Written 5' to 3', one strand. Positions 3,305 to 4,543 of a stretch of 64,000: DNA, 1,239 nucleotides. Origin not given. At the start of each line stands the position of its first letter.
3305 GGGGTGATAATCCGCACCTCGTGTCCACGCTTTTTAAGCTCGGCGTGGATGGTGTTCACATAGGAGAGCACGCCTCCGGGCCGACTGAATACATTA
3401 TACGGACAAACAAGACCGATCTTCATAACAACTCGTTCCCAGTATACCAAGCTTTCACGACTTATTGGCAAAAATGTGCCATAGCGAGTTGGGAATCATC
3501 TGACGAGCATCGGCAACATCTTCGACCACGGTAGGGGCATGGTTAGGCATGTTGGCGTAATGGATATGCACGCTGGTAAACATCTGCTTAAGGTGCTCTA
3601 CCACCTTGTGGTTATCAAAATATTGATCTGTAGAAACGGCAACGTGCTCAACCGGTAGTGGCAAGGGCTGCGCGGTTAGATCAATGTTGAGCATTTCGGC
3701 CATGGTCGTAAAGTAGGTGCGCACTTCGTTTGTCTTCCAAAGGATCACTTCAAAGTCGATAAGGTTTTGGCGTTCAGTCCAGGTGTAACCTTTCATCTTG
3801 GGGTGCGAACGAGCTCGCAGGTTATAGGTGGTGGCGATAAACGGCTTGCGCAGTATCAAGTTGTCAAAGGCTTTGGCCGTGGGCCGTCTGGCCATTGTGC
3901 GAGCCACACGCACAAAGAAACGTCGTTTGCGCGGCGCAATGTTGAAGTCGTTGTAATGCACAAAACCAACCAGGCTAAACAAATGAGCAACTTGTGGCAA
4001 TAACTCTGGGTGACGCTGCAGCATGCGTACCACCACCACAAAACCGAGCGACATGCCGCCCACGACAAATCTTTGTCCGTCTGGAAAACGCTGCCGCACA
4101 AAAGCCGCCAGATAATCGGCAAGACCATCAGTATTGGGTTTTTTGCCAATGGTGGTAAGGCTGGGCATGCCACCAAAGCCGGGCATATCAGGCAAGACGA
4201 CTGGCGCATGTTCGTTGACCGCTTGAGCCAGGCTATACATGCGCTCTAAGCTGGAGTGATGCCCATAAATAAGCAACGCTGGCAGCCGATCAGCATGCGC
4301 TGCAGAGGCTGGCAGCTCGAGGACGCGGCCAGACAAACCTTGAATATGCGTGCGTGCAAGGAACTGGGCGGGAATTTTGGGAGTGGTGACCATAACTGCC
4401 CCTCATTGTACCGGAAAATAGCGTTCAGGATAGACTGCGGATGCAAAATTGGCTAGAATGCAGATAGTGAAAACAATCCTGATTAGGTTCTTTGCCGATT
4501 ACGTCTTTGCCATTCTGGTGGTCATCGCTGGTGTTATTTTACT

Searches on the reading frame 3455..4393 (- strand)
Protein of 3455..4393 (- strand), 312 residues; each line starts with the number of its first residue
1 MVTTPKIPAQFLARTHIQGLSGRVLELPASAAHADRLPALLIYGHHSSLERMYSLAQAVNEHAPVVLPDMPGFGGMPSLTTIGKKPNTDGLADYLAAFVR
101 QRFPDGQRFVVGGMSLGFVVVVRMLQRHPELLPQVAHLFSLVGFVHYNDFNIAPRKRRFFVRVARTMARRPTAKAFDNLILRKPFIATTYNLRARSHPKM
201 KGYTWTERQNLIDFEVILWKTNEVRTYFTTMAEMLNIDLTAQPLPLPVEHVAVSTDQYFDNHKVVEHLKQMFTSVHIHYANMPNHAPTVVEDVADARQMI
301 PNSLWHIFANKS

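Call 37: find_encoding_contigs(protein=window:3455-4393:-, flank=10000, max_places=2)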
Protein window:3455-4393:- (312 aa): 3 contigs read that carry it; 2 places shown.
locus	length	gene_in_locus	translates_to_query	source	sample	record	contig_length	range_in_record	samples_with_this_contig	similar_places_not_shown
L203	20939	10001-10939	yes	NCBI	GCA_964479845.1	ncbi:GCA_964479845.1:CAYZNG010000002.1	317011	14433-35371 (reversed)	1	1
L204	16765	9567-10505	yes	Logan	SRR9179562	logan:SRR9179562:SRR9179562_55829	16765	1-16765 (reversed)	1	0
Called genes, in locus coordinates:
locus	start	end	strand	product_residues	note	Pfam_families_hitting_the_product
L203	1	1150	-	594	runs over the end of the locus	PF00664:ABC_membrane, PF02463:SMC_N (weak), PF00005:ABC_tran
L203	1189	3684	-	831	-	PF01588:tRNA_bind, PF03483:B3_4, PF03484:B5, PF17759:tRNA_synthFbeta, PF03147:FDX-ACB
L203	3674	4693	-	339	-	PF01409:tRNA-synt_2d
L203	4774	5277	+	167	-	PF04461:YajQ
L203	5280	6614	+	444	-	PF22422:MGH1-like_GH, PF01204:Trehalase, PF03200:Glyco_hydro_63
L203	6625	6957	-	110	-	-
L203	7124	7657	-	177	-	-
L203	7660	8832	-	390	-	PF02646:RmuC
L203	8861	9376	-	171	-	-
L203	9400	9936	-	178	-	PF01569:PAP2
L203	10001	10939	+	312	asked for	PF00561:Abhydrolase_1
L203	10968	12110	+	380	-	PF13439:Glyco_transf_4, PF13579:Glyco_trans_4_4, PF00534:Glycos_transf_1, PF13692:Glyco_trans_1_4, PF13524:Glyco_trans_1_2 (weak)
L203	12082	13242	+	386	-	PF13439:Glyco_transf_4, PF13579:Glyco_trans_4_4, PF20706:GT4-conflict, PF00534:Glycos_transf_1, PF13692:Glyco_trans_1_4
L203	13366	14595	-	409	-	PF07992:Pyr_redox_2, PF13450:NAD_binding_8 (faint), PF13454:NAD_binding_9 (faint), PF00070:Pyr_redox (weak)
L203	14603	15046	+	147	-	PF13473:Cupredoxin_1 (weak)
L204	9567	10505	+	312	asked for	PF00561:Abhydrolase_1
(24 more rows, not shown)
